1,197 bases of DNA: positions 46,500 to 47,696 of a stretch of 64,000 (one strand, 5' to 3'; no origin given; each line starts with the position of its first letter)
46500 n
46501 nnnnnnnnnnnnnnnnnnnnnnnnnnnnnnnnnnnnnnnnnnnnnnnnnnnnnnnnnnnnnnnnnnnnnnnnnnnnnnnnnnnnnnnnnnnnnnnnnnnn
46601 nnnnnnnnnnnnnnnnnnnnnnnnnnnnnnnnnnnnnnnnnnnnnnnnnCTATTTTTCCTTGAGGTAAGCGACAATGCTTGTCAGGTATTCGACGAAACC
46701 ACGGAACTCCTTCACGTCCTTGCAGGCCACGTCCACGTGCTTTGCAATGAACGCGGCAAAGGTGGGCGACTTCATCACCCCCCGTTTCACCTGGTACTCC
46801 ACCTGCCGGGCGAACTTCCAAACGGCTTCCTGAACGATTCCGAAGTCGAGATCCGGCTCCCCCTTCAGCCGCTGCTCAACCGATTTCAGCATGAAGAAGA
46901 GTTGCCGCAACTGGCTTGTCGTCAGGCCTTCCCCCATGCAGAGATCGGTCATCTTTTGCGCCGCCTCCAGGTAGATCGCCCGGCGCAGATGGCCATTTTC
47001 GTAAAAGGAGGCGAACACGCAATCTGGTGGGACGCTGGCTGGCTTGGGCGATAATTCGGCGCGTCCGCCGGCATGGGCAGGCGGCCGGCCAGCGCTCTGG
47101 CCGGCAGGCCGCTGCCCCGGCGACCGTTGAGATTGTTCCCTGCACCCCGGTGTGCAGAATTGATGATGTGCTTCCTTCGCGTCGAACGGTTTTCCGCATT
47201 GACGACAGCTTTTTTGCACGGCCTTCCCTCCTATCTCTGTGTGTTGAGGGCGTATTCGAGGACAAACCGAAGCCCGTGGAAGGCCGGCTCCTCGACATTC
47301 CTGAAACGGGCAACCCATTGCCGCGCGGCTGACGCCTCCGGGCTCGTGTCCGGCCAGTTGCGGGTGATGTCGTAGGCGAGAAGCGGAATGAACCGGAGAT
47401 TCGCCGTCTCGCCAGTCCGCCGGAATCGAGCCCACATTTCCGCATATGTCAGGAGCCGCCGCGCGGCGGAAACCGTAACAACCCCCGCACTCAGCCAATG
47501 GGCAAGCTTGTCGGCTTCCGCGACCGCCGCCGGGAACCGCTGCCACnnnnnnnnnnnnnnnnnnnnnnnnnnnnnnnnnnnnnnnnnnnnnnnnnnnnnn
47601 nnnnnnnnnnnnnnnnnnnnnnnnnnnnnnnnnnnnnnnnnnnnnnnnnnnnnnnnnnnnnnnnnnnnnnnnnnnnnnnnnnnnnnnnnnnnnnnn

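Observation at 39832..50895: Compact type III CRISPR-Cas: single Cas7 (Csm3) plus Csm4, no csm5, Csm2 with a Zn-ribbon extension, CARF-HEPN gene beyond the array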

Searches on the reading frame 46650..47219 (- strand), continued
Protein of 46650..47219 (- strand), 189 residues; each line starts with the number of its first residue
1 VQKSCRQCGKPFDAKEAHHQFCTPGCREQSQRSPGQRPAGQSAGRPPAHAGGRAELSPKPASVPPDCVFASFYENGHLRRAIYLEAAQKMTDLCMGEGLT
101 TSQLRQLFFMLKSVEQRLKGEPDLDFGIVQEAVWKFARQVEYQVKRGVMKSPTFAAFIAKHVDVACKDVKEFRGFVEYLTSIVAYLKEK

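Call 85: fold_search(model_id=the predicted structure, library=pdb)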
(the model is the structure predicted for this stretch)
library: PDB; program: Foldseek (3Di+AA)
matches with E <= 10: 235; with E <= 0.001: 0
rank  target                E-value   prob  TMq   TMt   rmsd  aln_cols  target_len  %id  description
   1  9g9h_C                4.0e-03  1.00  0.50  0.72   4.4       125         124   25  CryoEM structure of Enterococcus italicus Csm-crRNA-CTR1 complex bound to pNppA3 and AMPNPP (released 2025-01-29)
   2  6ifk_C                1.0e-02  1.00  0.48  0.72   3.0       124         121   22  Cryo-EM structure of type III-A Csm-CTR1 complex, AMPPNP bound (released 2018-12-12)
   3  9g9h_B                1.4e-02  1.00  0.44  0.62   3.2       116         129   22  CryoEM structure of Enterococcus italicus Csm-crRNA-CTR1 complex bound to pNppA3 and AMPNPP (released 2025-01-29)
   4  6ifn_C                2.6e-02  1.00  0.45  0.66   3.7       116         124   22  Crystal structure of Type III-A CRISPR Csm complex (released 2018-12-12)
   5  7uzy_I                3.1e-02  1.00  0.47  0.77   2.4       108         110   19  Staphylococcus epidermidis RP62A CRISPR effector complex with non-self target RNA 2 (released 2022-07-06)
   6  9g9f_B                3.6e-02  1.00  0.46  0.67   2.6       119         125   24  CryoEM structure of Enterococcus italicus Csm-crRNA-CTR complex bound to AMPNPP (released 2025-01-29)
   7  6mur_B                3.8e-02  1.00  0.46  0.53   2.7       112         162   20  Cryo-EM structure of Csm-crRNA-target RNA ternary complex in type III-A CRISPR-Cas system (released 2018-12-12)
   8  6o7e_B                5.0e-02  1.00  0.47  0.54   3.3       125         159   20  Cryo-EM structure of Csm-crRNA-target RNA ternary complex in complex with AMPPNP in type III-A CRISPR-Cas system (released 2019-07-31)
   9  9g9g_B                5.2e-02  1.00  0.46  0.62   4.9       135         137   21  CryoEM structure of Enterococcus italicus Csm-crRNA-CTR1 complex (4.3) bound to AMPNPP (released 2025-01-29)
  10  9g9a_C                6.1e-02  1.00  0.45  0.74   2.8       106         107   24  CryoEM structure of Enterococcus italicus Csm-crRNA (3.2 complex) (released 2025-01-29)
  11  6ifn_D                7.2e-02  1.00  0.40  0.58   3.8       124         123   21  Crystal structure of Type III-A CRISPR Csm complex (released 2018-12-12)
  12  5a7d_P                8.0e-01  0.11  0.19  0.14  21.2       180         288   11  Tetrameric assembly of LGN with Inscuteable (released 2016-08-03)
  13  8dz8_F                9.9e-01  0.14  0.20  0.29  10.0       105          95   13  Neoleukin 4, a de novo designed IL-4 mimetic (released 2023-03-29)
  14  5a7d_Q                1.1e+00  0.11  0.20  0.15  20.6       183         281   14  Tetrameric assembly of LGN with Inscuteable (released 2016-08-03)
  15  6xr2_A                1.2e+00  0.13  0.21  0.22  12.4       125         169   18  Computationally designed right-handed alpha/alpha homotrimeric toroid with 3 repeats per subunit (released 2021-07-14)
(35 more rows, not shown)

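Call 86: find_encoding_contigs(protein=P0247, flank=8000, max_places=2)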
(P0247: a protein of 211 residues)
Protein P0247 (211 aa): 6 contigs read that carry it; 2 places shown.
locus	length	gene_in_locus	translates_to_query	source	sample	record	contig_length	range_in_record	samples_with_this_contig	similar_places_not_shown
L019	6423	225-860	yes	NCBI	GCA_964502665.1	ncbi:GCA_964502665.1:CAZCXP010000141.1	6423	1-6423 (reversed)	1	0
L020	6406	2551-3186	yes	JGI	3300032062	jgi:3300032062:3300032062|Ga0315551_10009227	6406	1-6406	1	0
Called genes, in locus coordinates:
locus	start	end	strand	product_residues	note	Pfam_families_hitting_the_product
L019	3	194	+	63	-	?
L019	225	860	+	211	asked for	PF00313:CSD, PF03750:Csm2_III-A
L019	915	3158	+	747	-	PF13289:SIR2_2, PF02985:HEAT (faint), PF13646:HEAT_2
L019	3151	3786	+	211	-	PF03787:RAMPs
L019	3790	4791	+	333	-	-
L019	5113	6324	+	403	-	PF13676:TIR_2, PF18145:SAVED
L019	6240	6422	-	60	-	?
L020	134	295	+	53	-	-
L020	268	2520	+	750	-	PF18211:Csm1_B, PF22335:Cas10-Cmr2_palm2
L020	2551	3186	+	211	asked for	PF00313:CSD, PF03750:Csm2_III-A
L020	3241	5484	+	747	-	PF13289:SIR2_2, PF02985:HEAT (faint), PF13646:HEAT_2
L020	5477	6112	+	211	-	PF03787:RAMPs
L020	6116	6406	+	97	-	?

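Call 96: search_solved_structures(query=A2, max_evalue=10)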
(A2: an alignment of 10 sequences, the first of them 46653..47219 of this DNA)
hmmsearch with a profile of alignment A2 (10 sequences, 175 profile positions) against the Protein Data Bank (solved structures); distinct sequences matched with E-value up to 10: 18.
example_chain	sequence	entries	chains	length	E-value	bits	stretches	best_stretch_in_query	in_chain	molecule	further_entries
6nud_A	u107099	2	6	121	0.0009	22.8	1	65-173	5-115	CRISPR system Cms protein Csm2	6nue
9g9a_B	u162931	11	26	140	0.0014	22.1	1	78-173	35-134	CRISPR system Cms protein Csm2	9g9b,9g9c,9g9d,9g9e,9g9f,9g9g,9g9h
9nq7_D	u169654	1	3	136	0.006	20.1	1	64-173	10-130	CRISPR system Cms protein Csm2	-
9no4_C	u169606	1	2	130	0.0066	20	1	65-173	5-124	CRISPR system Cms protein Csm2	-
6mur_B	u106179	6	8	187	0.015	18.8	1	71-173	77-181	Uncharacterized protein | Uncharacterized protein Csm2 | Csm2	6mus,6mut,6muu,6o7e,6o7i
6o7h_B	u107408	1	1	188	0.015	18.8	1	71-173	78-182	Csm2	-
6iqw_B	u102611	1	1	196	0.016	18.7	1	71-173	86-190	Csm2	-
6xn3_C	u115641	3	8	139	0.024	18.2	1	82-173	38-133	CRISPR-associated protein Csm2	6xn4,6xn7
9ash_D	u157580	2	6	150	0.027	18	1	82-173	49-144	CRISPR system Cms protein Csm2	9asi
9zs4_B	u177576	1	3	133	0.085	16.4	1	68-145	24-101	CRISPR system Cms protein Csm2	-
5li0_4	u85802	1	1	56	0.26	14.8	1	2-24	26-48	50S ribosomal protein L32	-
4wce_Z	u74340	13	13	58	0.28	14.7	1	2-26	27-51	50S ribosomal protein L32 | Large ribosomal subunit protein bL32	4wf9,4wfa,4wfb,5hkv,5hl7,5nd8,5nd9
5a8i_A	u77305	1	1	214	0.67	13.4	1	1-45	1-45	ARNA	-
5an6_A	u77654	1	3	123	1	12.8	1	84-173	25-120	CRISPR-ASSOCIATED PROTEIN, CSM2 FAMILY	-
2emy_A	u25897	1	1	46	1.3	12.5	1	4-30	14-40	Zinc finger protein 268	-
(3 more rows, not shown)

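Call 101: find_encoding_contigs(protein=P0216, flank=7000, max_places=2)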
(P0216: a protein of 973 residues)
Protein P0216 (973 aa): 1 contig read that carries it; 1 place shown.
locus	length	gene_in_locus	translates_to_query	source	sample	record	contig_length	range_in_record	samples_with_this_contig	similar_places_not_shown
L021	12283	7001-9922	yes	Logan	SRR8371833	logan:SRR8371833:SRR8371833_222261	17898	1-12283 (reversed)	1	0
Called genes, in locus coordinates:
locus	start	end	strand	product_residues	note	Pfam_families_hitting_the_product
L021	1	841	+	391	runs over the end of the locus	PF01208:URO-D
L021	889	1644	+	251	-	PF01135:PCMT, PF00398:RrnaAD (weak), PF13847:Methyltransf_31 (weak), PF13649:Methyltransf_25 (weak)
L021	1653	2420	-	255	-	PF19567:CpsB_CapC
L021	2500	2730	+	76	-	-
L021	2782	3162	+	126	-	-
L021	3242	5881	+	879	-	PF21231:GH141_M, PF13229:Beta_helix, PF05048:NosD (weak)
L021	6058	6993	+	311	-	PF27225:AF_1859_N, PF10040:CRISPR_Cas6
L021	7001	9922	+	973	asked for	PF01966:HD (weak), PF18211:Csm1_B, PF22335:Cas10-Cmr2_palm2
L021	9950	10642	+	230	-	PF03787:RAMPs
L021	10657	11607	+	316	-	-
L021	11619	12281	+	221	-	?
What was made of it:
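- L019/L020 (call 86) and L021 (call 101).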

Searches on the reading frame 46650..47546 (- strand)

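Call 5: search_protein_families(library=ncbifam, proteins=[window:46650-47546:-], max_evalue=0.01)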
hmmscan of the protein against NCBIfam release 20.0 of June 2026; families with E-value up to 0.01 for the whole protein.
window:46650-47546:- (298 aa): 1 family
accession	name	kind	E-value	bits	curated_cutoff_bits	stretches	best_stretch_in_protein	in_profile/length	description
TIGR01870.1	cas_TM1810_Csm2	hypoth_equivalog_domain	5.4e-08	33.6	30.6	1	208-296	1-92/96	type III-A CRISPR-associated protein Csm2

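Call 6: search_protein_families(library=pfam, proteins=[window:46650-47546:-], max_evalue=0.01)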
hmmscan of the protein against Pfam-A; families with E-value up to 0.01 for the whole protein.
window:46650-47546:- (298 aa): 1 family
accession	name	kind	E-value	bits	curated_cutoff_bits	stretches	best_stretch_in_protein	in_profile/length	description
PF03750.18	Csm2_III-A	-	1.3e-10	42.4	24.8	1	194-296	9-110/115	Csm2 Type III-A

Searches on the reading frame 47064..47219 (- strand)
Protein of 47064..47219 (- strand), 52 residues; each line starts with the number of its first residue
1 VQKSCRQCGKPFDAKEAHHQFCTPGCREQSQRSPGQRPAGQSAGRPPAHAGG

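Call 73: search_protein_families(library=pfam, proteins=[window:47064-47219:-], max_evalue=0.1)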
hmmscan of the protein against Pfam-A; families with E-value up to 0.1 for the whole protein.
seq(52 aa): 2 families
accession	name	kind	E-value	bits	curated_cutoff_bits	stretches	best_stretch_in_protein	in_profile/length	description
PF18912.6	DZR_2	-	0.074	13.3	27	0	3-22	37-52/56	Double zinc ribbon domain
PF24461.1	DUF7576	-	0.075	13.3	27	0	3-19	18-34/60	Family of unknown function (DUF7576)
